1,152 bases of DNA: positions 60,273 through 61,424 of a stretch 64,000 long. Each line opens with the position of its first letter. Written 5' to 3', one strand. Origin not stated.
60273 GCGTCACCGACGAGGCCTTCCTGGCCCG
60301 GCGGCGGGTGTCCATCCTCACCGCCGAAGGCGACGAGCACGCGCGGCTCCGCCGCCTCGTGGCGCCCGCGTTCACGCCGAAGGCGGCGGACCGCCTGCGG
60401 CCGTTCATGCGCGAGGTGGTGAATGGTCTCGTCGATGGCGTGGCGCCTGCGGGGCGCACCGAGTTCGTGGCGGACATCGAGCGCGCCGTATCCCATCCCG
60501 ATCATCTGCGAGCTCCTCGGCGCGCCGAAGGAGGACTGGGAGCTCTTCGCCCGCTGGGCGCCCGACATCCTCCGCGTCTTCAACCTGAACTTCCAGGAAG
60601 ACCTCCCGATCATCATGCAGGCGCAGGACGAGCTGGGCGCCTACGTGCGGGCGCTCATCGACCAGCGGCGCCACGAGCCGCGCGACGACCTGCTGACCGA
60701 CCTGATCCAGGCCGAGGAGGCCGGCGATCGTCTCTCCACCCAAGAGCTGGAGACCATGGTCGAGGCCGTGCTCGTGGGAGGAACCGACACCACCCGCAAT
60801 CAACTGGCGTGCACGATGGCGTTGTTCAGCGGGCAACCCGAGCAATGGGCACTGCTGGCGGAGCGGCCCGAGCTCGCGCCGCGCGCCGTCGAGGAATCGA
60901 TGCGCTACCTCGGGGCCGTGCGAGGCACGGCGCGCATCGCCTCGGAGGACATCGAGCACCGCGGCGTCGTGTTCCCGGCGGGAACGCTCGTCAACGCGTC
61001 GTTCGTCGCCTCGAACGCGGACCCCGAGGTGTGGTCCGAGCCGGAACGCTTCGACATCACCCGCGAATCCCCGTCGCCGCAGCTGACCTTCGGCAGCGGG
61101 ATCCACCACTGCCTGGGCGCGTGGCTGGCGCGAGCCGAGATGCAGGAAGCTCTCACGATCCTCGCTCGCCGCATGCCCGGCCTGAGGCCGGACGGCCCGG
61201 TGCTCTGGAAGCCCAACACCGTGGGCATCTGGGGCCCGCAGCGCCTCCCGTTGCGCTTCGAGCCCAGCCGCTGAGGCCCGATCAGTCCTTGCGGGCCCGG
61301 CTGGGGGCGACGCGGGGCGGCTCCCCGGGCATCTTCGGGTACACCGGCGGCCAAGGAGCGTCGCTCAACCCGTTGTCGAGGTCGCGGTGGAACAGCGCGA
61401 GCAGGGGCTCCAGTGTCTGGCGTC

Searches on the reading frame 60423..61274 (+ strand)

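Call 15: search_protein_families(library=pfam, proteins=[window:60423-61274:+], max_evalue=0.001)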
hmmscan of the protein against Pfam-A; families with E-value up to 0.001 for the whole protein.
window:60423-61274:+ (283 aa): 1 family
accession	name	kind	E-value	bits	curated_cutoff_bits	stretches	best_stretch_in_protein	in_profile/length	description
PF00067.27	p450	-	1.5e-25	90.4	22.8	1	48-247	193-428/462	Cytochrome P450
